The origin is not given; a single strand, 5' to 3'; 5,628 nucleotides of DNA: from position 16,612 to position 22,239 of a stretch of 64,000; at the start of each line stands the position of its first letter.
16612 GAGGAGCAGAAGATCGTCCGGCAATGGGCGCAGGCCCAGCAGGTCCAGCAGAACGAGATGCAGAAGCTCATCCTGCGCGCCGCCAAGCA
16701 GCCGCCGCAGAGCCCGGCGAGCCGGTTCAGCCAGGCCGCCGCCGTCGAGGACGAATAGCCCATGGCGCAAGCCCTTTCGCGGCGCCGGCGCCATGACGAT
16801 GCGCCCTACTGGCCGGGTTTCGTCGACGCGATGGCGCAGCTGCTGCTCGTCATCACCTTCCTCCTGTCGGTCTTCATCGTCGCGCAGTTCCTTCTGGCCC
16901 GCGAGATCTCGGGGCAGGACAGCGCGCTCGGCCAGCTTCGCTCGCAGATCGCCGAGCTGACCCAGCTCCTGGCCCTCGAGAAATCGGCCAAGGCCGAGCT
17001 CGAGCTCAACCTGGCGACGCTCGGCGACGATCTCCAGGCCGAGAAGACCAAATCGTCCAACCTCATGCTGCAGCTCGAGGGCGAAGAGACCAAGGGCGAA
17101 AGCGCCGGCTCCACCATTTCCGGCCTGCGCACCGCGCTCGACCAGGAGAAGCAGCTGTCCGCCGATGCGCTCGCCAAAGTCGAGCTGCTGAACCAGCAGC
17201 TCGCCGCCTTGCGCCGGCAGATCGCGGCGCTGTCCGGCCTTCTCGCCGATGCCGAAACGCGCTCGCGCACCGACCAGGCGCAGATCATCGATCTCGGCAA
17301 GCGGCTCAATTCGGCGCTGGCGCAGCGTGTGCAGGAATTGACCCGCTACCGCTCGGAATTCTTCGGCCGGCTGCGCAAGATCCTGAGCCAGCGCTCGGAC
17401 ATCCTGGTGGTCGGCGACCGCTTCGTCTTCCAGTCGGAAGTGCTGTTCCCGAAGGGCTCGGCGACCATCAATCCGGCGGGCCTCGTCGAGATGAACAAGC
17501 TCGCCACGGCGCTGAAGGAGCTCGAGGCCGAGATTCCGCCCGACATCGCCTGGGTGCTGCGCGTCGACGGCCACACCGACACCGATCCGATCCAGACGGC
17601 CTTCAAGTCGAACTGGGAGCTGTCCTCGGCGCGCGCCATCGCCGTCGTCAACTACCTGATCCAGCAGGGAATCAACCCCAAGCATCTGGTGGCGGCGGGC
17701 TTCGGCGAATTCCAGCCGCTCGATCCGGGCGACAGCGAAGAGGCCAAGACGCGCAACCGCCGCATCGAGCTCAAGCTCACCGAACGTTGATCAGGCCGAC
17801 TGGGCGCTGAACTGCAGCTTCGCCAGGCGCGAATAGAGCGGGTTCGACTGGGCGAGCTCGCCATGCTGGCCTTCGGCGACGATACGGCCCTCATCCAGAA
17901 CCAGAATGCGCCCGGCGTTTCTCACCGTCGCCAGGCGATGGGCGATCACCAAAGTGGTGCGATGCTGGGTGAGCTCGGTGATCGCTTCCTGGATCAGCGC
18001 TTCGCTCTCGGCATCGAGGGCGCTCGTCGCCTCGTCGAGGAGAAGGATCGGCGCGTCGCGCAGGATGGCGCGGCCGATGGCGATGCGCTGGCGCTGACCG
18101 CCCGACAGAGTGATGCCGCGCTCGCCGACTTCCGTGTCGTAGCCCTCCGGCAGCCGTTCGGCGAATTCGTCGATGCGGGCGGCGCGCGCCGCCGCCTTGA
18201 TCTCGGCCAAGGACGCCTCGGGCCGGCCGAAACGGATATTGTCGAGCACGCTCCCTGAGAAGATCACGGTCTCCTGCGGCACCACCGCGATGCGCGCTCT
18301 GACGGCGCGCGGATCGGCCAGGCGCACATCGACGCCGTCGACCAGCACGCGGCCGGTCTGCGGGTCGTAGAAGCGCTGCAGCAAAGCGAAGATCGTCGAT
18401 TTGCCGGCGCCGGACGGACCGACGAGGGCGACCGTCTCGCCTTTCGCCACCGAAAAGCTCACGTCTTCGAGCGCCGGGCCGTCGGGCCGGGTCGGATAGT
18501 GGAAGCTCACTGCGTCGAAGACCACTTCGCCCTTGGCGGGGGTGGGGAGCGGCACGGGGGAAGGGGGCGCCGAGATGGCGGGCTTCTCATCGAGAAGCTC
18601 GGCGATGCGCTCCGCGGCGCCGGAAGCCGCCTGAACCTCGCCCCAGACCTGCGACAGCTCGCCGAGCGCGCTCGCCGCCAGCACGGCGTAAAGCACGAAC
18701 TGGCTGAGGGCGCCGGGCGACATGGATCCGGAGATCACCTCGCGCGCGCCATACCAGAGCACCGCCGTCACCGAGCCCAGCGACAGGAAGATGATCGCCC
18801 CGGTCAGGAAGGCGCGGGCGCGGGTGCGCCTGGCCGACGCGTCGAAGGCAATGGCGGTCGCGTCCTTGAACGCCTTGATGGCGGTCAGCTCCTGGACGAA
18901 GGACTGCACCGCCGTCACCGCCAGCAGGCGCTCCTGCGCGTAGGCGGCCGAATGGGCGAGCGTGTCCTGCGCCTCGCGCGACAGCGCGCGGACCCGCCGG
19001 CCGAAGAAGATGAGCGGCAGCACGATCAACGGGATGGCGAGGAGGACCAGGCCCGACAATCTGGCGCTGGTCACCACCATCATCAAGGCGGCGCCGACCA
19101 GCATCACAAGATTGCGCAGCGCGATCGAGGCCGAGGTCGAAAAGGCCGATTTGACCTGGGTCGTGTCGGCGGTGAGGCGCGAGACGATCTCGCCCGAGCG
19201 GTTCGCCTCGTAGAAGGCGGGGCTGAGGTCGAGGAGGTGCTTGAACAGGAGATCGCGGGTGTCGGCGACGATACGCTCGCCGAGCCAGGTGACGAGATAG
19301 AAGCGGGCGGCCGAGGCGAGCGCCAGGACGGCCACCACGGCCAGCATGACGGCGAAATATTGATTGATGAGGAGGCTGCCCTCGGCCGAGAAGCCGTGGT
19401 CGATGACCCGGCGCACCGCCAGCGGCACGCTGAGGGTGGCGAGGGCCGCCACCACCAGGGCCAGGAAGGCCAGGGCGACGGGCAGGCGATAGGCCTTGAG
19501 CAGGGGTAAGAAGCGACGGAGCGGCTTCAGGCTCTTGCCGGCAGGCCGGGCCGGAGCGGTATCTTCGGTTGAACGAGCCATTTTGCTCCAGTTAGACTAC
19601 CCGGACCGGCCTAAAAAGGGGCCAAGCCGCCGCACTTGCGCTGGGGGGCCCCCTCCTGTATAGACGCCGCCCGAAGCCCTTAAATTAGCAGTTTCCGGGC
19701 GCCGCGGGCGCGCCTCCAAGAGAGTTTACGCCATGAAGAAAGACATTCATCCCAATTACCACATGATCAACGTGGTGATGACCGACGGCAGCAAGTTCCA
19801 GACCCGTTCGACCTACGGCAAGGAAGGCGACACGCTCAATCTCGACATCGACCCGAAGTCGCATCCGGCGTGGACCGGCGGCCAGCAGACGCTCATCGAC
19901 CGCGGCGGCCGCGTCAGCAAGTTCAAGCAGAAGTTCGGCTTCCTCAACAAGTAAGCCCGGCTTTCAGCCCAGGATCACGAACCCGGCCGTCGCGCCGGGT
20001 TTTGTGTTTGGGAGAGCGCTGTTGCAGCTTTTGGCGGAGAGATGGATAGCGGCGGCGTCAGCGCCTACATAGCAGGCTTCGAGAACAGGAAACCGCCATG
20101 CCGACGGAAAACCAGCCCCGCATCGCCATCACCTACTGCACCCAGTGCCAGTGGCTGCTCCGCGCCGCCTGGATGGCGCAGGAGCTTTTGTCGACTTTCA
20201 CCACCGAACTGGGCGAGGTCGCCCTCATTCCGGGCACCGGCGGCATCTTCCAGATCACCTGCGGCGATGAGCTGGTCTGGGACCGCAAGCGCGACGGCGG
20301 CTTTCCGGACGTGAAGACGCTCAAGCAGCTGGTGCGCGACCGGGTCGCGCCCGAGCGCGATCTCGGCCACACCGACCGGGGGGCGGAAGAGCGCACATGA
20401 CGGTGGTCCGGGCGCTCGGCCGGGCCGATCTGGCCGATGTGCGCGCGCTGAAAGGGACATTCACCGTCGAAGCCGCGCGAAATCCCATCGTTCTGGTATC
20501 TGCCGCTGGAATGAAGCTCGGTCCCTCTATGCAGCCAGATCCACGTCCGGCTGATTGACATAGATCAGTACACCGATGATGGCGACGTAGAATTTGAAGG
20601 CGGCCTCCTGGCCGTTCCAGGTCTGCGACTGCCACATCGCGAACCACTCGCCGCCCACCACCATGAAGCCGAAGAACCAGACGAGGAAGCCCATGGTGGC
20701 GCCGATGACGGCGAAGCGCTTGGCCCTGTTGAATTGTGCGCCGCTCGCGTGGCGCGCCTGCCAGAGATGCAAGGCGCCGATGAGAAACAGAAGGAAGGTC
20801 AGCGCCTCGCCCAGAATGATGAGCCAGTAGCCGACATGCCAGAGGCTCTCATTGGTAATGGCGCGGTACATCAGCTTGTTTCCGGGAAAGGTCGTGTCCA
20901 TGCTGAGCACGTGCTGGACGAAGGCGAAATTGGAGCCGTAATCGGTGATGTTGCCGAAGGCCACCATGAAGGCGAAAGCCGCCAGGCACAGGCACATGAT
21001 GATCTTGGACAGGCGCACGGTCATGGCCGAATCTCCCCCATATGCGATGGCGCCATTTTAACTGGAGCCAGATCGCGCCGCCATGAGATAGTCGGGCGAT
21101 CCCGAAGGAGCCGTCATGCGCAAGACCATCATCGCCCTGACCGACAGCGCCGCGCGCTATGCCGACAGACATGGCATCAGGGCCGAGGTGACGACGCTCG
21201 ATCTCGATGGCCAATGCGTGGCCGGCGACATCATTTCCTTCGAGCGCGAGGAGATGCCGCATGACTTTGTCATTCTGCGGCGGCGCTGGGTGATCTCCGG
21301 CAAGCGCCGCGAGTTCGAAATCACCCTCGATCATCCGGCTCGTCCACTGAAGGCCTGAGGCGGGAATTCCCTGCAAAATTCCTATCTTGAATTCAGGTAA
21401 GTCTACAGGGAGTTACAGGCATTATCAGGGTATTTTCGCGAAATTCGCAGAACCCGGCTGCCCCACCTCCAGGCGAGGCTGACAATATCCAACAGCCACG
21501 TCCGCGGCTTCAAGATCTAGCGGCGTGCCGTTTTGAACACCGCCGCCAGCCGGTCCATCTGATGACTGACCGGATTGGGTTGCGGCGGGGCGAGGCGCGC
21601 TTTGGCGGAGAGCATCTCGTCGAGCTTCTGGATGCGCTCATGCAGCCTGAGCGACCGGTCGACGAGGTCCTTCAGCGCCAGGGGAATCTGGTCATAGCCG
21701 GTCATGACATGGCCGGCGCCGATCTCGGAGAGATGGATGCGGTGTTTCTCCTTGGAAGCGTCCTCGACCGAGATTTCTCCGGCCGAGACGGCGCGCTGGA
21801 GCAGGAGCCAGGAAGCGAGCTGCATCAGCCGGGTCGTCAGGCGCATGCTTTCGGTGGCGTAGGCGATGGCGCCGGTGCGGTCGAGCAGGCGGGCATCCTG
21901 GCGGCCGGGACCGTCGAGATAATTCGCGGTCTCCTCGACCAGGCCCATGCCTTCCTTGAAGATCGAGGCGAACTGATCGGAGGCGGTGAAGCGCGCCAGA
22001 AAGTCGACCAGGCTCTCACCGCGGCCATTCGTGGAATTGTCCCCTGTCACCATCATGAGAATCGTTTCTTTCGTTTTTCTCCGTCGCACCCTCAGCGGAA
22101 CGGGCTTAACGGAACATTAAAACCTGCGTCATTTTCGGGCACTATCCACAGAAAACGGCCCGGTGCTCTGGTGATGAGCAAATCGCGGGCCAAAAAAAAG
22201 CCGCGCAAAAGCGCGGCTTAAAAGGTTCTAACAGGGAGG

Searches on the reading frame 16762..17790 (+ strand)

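Call 31: search_protein_families(library=pfam, proteins=[window:16762-17790:+], max_evalue=0.00001)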
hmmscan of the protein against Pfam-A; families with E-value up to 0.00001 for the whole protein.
window:16762-17790:+ (342 aa): 1 family
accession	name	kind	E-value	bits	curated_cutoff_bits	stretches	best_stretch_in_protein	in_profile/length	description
PF00691.25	OmpA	-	1.4e-17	64.3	27.2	1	228-333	1-98/98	OmpA family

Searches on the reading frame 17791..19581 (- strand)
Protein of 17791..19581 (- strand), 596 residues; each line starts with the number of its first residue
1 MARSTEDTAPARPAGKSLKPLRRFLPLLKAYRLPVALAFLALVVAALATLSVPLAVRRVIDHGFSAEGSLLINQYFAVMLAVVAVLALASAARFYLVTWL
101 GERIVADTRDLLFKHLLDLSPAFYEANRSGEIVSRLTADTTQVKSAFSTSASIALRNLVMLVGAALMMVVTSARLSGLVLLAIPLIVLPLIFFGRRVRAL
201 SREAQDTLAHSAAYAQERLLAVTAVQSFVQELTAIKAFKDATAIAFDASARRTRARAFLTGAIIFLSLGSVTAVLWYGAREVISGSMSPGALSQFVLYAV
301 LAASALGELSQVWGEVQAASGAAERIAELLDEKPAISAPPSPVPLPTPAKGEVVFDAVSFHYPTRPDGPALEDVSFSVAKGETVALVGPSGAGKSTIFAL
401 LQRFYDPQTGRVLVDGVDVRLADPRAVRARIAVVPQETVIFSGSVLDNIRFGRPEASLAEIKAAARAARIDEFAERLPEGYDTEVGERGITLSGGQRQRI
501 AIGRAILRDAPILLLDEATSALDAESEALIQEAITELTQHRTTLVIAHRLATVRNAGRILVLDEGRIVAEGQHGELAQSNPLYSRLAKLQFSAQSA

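Call 31: search_protein_families(library=pfam, proteins=[window:17791-19581:-], max_evalue=0.00001)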
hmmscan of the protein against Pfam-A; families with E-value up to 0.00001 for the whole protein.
window:17791-19581:- (596 aa): 3 families
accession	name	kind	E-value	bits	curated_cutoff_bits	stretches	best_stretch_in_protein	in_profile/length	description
PF00664.28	ABC_membrane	-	1.1e-45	156.9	28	1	36-300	2-268/274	ABC transporter transmembrane region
PF00005.33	ABC_tran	-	2.8e-34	119.1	25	1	371-520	1-137/137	ABC transporter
PF02463.25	SMC_N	-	7e-08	32.6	40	1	473-559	135-208/220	RecF/RecN/SMC N terminal domain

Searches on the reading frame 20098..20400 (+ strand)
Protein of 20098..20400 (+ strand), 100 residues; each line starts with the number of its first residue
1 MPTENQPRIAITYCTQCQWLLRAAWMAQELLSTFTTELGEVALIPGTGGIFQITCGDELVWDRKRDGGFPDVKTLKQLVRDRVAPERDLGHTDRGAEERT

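Call 31: search_protein_families(library=pfam, proteins=[window:20098-20400:+], max_evalue=0.00001)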
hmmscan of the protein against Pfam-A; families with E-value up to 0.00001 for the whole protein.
window:20098-20400:+ (100 aa): 1 family
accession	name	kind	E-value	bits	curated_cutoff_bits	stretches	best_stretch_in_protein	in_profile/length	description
PF10262.15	Rdx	-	8.2e-34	116.1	22.6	1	8-81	1-74/74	Rdx family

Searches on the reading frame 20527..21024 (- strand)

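Call 31: search_protein_families(library=pfam, proteins=[window:20527-21024:-], max_evalue=0.00001)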
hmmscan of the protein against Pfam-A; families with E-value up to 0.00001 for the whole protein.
window:20527-21024:- (165 aa): 1 family
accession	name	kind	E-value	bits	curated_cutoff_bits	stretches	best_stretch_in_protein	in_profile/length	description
PF09933.14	DUF2165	-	5.6e-65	218.6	24.9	1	4-159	2-157/157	Predicted small integral membrane protein (DUF2165)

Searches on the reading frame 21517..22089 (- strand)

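Call 31: search_protein_families(library=pfam, proteins=[window:21517-22089:-], max_evalue=0.00001)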
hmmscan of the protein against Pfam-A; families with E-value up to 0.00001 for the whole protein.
window:21517-22089:- (190 aa): 1 family
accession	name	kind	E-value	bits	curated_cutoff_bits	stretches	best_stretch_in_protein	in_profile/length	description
PF07323.17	DUF1465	-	2.1e-54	184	25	1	32-185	2-153/153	Protein of unknown function (DUF1465)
